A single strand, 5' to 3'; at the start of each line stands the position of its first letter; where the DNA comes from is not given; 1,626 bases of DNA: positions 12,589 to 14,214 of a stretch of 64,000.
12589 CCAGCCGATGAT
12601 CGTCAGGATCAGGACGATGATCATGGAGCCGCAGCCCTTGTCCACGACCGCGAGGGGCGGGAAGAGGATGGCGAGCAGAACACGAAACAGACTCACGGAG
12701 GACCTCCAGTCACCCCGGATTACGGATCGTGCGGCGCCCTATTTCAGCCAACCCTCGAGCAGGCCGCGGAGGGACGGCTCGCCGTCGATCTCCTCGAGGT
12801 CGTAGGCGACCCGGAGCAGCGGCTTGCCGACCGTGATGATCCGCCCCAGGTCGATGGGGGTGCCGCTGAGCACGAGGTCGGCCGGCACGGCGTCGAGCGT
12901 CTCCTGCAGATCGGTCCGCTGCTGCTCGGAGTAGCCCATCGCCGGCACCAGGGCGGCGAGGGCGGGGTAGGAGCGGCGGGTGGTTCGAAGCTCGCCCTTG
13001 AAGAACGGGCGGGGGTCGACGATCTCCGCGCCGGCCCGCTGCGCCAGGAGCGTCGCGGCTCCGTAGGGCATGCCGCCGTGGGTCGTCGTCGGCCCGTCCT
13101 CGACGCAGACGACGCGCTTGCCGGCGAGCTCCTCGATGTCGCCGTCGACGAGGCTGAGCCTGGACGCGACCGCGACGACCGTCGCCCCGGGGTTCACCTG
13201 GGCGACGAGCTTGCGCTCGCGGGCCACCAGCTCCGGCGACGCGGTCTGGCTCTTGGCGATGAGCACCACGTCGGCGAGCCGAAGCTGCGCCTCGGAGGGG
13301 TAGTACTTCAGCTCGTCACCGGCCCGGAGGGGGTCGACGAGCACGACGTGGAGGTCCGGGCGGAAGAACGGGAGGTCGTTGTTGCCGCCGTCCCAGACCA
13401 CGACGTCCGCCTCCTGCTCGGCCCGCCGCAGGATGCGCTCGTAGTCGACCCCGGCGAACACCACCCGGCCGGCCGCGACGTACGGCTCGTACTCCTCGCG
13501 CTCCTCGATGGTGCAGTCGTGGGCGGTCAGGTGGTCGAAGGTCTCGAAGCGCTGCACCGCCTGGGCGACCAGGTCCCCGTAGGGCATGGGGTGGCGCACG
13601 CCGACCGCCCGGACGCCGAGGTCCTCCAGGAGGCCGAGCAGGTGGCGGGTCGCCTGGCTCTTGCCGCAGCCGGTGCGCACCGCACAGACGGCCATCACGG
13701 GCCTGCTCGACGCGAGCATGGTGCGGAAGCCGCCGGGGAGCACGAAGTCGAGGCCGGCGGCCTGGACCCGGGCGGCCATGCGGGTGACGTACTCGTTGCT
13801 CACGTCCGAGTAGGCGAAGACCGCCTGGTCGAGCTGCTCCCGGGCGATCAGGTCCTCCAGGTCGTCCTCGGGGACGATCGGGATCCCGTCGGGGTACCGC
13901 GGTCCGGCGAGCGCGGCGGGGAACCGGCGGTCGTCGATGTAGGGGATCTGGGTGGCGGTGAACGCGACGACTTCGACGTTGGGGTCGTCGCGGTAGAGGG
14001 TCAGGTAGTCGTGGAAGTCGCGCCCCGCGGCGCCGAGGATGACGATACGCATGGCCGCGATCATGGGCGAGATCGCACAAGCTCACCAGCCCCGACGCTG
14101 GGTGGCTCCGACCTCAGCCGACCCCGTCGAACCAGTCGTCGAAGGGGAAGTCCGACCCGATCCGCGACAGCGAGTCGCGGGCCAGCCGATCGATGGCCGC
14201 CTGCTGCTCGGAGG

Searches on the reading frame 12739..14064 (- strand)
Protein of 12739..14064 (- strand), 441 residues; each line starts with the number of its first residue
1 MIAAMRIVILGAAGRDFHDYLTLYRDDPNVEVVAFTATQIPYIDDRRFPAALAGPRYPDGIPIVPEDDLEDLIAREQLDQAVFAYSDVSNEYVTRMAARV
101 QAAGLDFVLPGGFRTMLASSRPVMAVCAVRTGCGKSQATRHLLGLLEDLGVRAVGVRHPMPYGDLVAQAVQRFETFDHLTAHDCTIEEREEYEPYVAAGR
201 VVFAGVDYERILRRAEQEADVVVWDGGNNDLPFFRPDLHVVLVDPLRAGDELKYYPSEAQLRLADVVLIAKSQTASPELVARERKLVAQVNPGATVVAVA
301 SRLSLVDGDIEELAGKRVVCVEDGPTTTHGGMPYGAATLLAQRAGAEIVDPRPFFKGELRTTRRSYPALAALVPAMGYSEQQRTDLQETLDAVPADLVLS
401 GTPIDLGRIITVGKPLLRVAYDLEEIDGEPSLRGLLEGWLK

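Call 4: search_protein_families(library=pfam, proteins=[window:12739-14064:-], max_evalue=0.01)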
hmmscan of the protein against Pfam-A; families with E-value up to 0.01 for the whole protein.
window:12739-14064:- (441 aa): 0 families

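Call 5: search_protein_families(library=ncbifam, proteins=[window:12739-14064:-], max_evalue=0.01)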
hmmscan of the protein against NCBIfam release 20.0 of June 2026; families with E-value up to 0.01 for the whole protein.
window:12739-14064:- (441 aa): 0 families

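Call 8: search_solved_structures(query=window:12739-14064:-, max_evalue=1, show_alignments=1)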
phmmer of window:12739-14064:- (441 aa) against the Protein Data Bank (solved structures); distinct sequences matched with E-value up to 1: 4.
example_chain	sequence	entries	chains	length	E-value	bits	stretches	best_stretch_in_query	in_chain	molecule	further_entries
9sxb_A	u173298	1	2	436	1.4e-05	27.5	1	211-326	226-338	Cyclic 2,3-diphosphoglycerate synthetase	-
8oru_AAA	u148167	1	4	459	0.037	16.2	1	217-354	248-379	Cyclic 2,3-diphosphoglycerate synthetase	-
8ork_AAA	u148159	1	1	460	0.037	16.2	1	217-354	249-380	Cyclic 2,3-diphosphoglycerate synthetase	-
4f82_A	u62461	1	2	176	0.86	11.7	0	97-162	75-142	Thioredoxin Reductase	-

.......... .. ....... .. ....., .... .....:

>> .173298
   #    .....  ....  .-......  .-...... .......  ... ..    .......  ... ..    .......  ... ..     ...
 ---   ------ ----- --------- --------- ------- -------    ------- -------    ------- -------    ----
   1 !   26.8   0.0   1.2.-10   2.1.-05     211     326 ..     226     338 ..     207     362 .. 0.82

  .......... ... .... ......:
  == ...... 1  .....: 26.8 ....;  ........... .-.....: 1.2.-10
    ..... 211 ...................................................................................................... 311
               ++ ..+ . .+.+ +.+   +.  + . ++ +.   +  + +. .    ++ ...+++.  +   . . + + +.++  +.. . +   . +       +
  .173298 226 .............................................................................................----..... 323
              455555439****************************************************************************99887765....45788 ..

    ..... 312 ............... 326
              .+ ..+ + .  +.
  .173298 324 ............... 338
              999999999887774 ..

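Call 9: find_homologous_proteins(query=window:12739-14064:-, max_evalue=0.00001)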
Query window:12739-14064:- (441 aa): 8000 proteins with E <= 0.00001 among 8000 candidates; the best 120 are listed.
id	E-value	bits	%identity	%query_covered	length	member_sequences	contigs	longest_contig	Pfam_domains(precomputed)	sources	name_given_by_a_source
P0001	3.1e-289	977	100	100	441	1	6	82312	-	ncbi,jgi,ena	-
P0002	2.9e-243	825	84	99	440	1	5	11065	-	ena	-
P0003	6.8e-233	791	81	99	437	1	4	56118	-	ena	-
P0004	3.8e-225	766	78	99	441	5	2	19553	-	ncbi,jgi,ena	-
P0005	3.6e-218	743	76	99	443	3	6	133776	-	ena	-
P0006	6.1e-217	739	75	99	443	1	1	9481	-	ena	-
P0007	2.0e-216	737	75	99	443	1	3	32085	-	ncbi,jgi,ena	-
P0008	2.1e-208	711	74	99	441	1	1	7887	-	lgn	-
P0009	6.4e-208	709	73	99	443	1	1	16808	-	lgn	-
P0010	4.5e-199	680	72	99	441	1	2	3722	-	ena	-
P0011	2.0e-198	678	72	99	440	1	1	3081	-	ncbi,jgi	ncbi:MAG: GTPase [Planctomycetota bacterium]|jgi:predicted GTPase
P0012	2.1e-198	678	71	99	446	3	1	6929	-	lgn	-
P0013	3.7e-198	677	72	99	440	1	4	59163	-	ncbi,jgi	ncbi:MAG: GTPase [Planctomycetota bacterium]|jgi:predicted GTPase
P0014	1.7e-197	675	70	99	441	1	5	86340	-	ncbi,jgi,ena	-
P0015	1.2e-196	672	70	99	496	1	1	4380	-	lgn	-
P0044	6.7e-185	633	68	99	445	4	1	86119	-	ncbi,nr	ncbi:GTPase [Myxococcota bacterium]|nr:GTPase [Myxococcota bacterium]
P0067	5.7e-174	597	64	99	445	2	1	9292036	-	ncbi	-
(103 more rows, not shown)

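Call 10: find_encoding_contigs(protein=P0001, flank=10000, max_places=3)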
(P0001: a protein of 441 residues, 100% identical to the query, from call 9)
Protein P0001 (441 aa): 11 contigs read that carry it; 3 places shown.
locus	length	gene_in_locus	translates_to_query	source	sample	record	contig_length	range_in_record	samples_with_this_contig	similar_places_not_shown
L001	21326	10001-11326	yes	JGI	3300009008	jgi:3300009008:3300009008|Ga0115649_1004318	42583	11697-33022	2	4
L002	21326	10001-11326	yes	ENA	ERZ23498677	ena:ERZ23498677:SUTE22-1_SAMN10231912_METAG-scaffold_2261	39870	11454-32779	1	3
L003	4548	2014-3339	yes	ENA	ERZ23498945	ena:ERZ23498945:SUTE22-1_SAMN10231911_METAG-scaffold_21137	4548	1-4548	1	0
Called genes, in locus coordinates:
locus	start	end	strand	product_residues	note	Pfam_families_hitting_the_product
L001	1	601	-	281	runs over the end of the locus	-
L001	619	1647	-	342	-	-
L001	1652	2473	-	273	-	PF14240:YHYH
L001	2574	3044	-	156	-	-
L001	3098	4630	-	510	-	PF00890:FAD_binding_2 (faint), PF01266:DAO, PF13450:NAD_binding_8 (weak), PF00732:GMC_oxred_N, PF05199:GMC_oxred_C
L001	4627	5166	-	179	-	PF13618:Gluconate_2-dh3 (weak)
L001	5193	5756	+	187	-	PF00293:NUDIX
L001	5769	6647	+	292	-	PF01553:Acyltransferase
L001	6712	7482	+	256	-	PF00481:PP2C, PF13672:PP2C_2, PF07228:SpoIIE (faint)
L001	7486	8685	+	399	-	-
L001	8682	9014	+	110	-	PF01329:Pterin_4a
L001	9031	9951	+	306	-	PF00685:Sulfotransfer_1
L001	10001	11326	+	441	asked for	-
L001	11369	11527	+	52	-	PF01679:Pmp3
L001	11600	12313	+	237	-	PF25129:Pyr4-TMTC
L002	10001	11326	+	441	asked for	-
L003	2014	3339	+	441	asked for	-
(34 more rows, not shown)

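Call 11: find_encoding_contigs(protein=P0005, flank=10000, max_places=3)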
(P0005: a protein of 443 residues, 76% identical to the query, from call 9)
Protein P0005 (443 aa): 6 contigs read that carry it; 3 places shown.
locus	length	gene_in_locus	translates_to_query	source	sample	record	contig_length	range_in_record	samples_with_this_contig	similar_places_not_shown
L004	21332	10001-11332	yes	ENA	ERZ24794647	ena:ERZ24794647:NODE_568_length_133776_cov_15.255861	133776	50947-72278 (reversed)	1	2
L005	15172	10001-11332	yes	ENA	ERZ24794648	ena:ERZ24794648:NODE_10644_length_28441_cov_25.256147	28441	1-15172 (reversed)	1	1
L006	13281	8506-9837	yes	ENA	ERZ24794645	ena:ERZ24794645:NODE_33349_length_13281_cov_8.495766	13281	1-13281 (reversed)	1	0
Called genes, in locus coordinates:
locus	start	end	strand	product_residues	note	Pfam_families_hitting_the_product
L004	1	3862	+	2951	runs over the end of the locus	PF01839:FG-GAP, PF13517:FG-GAP_3 (weak), PF01839:FG-GAP (weak), PF11617:Cu-binding_MopE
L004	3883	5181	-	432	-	PF01222:ERG4_ERG24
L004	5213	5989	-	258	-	-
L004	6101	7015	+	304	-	-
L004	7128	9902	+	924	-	PF04151:PPC (faint)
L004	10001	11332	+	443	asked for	-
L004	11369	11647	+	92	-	-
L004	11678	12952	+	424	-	PF00201:UDPGT, PF06722:EryCIII-like_C, PF04101:Glyco_tran_28_C (weak)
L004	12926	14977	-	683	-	PF02310:B12-binding (faint), PF04055:Radical_SAM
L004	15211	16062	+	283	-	PF01791:DeoC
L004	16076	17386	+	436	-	PF02885:Glycos_trans_3N, PF00591:Glycos_transf_3, PF07831:PYNP_C (weak)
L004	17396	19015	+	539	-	-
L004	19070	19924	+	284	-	PF01048:PNP_UDP_1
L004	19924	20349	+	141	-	PF00383:dCMP_cyt_deam_1, PF08211:dCMP_cyt_deam_2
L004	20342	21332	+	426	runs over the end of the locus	PF01612:DNA_pol_A_exo1, PF00570:HRDC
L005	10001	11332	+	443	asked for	-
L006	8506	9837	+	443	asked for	-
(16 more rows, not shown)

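Call 12: find_encoding_contigs(protein=P0002, flank=10000, max_places=2)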
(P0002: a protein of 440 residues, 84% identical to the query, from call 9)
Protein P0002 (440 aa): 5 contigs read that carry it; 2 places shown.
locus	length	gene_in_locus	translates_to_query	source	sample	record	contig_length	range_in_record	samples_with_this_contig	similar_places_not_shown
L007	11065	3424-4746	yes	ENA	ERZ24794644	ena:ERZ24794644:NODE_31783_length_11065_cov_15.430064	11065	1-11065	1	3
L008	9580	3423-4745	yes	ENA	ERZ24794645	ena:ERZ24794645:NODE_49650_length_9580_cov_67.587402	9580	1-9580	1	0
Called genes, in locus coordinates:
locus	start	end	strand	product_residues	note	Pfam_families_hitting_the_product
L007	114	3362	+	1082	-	PF00069:Pkinase, PF07714:PK_Tyr_Ser-Thr, PF24807:WD40_CDC20-Fz, PF25391:WD40_Gbeta, PF00400:WD40, PF23381:Beta-prop_IFT122_1st, PF24105:Beta-prop_CAF1B_HIR1, PF24805:EIF3I, +67 more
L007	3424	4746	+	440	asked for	-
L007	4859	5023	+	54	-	PF01679:Pmp3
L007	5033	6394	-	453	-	PF00069:Pkinase, PF07714:PK_Tyr_Ser-Thr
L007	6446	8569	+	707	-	PF11617:Cu-binding_MopE, PF01839:FG-GAP (weak)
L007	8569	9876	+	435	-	PF14488:DUF4434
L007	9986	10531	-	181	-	PF01661:Macro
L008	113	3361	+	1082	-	PF00069:Pkinase, PF07714:PK_Tyr_Ser-Thr, PF24807:WD40_CDC20-Fz, PF25391:WD40_Gbeta, PF00400:WD40, PF23381:Beta-prop_IFT122_1st, PF24105:Beta-prop_CAF1B_HIR1, PF24805:EIF3I, +67 more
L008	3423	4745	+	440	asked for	-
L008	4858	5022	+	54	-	PF01679:Pmp3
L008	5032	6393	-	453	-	PF00069:Pkinase, PF07714:PK_Tyr_Ser-Thr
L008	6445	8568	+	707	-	PF11617:Cu-binding_MopE, PF01839:FG-GAP (weak)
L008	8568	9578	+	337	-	?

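Call 13: find_encoding_contigs(protein=P0003, flank=10000, max_places=2)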
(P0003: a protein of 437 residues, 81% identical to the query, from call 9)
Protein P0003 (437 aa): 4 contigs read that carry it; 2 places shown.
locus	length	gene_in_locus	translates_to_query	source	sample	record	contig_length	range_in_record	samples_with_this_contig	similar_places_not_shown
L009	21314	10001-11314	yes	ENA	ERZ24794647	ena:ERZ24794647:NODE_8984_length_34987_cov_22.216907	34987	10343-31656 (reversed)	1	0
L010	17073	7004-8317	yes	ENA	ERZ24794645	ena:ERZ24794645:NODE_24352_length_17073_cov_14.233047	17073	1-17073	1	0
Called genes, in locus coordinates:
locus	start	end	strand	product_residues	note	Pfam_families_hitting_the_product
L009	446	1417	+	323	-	PF11617:Cu-binding_MopE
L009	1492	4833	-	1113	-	PF00069:Pkinase, PF07714:PK_Tyr_Ser-Thr, PF13401:AAA_22 (weak), PF17874:TPR_MalT (faint), PF13424:TPR_12 (weak)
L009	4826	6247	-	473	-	PF00158:Sigma54_activat, PF01078:Mg_chelatase (faint), PF14532:Sigma54_activ_2, PF07728:AAA_5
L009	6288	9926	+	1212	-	PF00069:Pkinase, PF07714:PK_Tyr_Ser-Thr, PF05729:NACHT (faint), PF13191:AAA_16, PF07719:TPR_2 (faint), PF13181:TPR_8 (faint), PF13424:TPR_12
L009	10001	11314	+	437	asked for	-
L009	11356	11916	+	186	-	PF04542:Sigma70_r2, PF08281:Sigma70_r4_2, PF04545:Sigma70_r4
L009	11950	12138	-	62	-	-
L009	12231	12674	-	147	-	PF08327:AHSA1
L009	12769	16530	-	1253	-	-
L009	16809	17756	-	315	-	PF03150:CCP_MauG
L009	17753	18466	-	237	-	PF20243:MbnP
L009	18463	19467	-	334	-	PF02424:ApbE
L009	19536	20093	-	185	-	-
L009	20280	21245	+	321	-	PF02628:COX15-CtaA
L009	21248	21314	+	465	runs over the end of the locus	PF01212:Beta_elim_lyase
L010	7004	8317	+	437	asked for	-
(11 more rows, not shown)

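Call 14: find_encoding_contigs(protein=P0004, flank=10000, max_places=2)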
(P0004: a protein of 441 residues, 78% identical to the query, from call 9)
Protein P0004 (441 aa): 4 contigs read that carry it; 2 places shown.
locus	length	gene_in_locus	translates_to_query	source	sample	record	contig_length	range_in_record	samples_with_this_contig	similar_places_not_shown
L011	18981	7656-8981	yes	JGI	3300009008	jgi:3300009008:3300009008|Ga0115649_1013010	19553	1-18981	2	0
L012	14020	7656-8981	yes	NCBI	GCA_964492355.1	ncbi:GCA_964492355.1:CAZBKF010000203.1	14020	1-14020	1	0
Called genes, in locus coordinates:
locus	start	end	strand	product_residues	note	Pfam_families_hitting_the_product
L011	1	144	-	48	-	?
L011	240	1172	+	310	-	-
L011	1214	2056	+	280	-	-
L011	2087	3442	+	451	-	PF00070:Pyr_redox (faint), PF00106:adh_short (faint), PF01266:DAO (faint), PF01488:Shikimate_DH (faint), PF02254:TrkA_N, PF02080:TrkA_C, PF02254:TrkA_N, PF02080:TrkA_C, +10 more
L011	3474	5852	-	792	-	PF07719:TPR_2 (faint), PF13424:TPR_12 (faint)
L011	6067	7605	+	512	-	-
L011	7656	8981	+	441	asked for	-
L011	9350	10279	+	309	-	PF02729:OTCace_N, PF00185:OTCace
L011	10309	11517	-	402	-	PF00202:Aminotran_3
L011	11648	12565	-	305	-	PF00696:AA_kinase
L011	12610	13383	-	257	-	PF20329:DUF6624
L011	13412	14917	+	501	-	PF01257:2Fe-2S_thioredx, PF22461:SLBB_2 (faint), PF01512:Complex1_51K, PF10531:SLBB, PF10589:NADH_4Fe-4S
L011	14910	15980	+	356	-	PF13510:Fer2_4, PF13237:Fer4_10 (faint), PF22117:Fer4_Nqo3, PF12838:Fer4_7, PF04879:Molybdop_Fe4S4, PF00384:Molybdopterin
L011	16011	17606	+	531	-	PF00384:Molybdopterin, PF01568:Molydop_binding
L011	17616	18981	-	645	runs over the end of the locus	?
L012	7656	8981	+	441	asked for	-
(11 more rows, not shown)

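Call 41: search_solved_structures(query=A2, max_evalue=0.01, show_alignments=1)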
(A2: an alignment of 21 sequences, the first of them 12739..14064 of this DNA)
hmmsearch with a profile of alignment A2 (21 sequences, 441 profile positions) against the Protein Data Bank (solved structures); distinct sequences matched with E-value up to 0.01: 5.
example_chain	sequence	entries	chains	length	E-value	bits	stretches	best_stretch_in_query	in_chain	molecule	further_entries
9sxb_A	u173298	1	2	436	1.3e-08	37.3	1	208-320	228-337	Cyclic 2,3-diphosphoglycerate synthetase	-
8oru_AAA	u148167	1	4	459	6e-06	28.4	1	212-364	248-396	Cyclic 2,3-diphosphoglycerate synthetase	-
8ork_AAA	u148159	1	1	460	6e-06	28.4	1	212-364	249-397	Cyclic 2,3-diphosphoglycerate synthetase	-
2hf8_A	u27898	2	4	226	0.0059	18.6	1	234-295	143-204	Probable hydrogenase nickel incorporation protein hypB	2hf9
2wsm_A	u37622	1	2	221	0.0084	18.1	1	234-295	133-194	HYDROGENASE EXPRESSION/FORMATION PROTEIN (HYPB)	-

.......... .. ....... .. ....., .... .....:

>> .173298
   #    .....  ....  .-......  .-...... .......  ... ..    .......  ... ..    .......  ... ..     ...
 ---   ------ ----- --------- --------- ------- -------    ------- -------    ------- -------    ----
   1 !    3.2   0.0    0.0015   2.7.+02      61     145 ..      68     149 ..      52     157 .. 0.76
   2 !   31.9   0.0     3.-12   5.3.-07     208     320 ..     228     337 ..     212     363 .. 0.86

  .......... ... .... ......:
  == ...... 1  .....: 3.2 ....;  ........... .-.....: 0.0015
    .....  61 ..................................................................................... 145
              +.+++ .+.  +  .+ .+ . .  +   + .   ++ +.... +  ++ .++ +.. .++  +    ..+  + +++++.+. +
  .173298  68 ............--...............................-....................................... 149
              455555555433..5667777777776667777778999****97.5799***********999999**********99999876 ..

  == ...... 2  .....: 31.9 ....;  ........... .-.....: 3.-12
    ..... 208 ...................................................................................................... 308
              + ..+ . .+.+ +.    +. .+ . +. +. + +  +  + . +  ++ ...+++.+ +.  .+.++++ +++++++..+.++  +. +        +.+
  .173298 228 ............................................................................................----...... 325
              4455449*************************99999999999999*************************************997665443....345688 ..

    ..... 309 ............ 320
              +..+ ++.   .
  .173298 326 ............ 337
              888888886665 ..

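Call 56: list_cluster_members(proteins=[P0001, P0121, P0122, P0002])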
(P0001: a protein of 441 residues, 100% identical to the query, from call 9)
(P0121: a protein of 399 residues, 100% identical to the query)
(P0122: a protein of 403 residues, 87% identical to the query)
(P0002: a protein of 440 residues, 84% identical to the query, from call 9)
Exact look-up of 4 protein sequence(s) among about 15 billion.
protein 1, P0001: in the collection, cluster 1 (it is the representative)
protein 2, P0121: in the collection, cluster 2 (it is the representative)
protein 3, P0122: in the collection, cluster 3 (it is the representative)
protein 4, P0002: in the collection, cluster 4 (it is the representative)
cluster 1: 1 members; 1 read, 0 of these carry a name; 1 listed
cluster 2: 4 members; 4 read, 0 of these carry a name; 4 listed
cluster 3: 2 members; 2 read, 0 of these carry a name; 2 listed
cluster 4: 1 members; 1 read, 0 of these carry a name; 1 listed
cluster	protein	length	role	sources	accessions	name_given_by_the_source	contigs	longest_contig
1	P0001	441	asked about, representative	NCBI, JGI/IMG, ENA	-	-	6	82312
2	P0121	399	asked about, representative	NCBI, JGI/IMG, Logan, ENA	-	-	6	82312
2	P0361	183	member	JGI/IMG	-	-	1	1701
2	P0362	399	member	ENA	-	-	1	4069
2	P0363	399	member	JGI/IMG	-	-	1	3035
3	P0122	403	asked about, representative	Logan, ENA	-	-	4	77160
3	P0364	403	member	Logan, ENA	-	-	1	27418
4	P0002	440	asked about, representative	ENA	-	-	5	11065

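Call 60: search_protein_families(library=padloc, proteins=[window:12739-14064:-], max_evalue=0.001)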
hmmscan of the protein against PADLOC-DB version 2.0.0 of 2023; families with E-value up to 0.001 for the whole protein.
window:12739-14064:- (441 aa): 0 families

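Call 62: find_encoding_contigs(protein=P0067, flank=5000, max_places=1)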
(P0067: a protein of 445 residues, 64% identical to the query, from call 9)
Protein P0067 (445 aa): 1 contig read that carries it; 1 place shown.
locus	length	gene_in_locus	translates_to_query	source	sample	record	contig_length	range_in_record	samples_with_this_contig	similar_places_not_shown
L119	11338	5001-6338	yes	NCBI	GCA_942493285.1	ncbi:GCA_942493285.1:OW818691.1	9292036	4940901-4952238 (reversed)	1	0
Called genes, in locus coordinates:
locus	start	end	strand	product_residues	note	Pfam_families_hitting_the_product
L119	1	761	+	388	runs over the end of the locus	PF09587:PGA_cap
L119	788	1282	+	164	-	-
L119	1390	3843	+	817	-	PF14559:TPR_19 (weak)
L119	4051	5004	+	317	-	PF02729:OTCace_N, PF00185:OTCace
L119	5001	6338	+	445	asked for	-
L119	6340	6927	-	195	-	PF05685:Uma2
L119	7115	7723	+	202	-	PF01209:Ubie_methyltran, PF13489:Methyltransf_23, PF01135:PCMT, PF13847:Methyltransf_31, PF13649:Methyltransf_25, PF08241:Methyltransf_11, PF08242:Methyltransf_12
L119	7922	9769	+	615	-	PF12838:Fer4_7 (weak)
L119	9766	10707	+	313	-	PF00696:AA_kinase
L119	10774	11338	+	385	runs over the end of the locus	PF02729:OTCace_N, PF00185:OTCace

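Call 63: find_encoding_contigs(protein=P0044, flank=5000, max_places=1)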
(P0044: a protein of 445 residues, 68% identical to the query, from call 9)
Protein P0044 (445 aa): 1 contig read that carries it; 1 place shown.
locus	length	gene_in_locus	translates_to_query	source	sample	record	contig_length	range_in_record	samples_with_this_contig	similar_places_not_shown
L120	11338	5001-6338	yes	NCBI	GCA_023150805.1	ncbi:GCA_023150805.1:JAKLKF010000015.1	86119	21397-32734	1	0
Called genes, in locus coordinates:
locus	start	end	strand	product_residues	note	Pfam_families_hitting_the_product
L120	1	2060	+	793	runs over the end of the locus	PF03176:MMPL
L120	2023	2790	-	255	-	PF20143:NAD_kinase_C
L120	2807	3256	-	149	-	-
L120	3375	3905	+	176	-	PF04314:LpqE-like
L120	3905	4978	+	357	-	PF02630:SCO1-SenC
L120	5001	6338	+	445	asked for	-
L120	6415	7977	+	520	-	-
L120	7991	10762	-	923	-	PF11617:Cu-binding_MopE, PF00932:LTD, PF11617:Cu-binding_MopE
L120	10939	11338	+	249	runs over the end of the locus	-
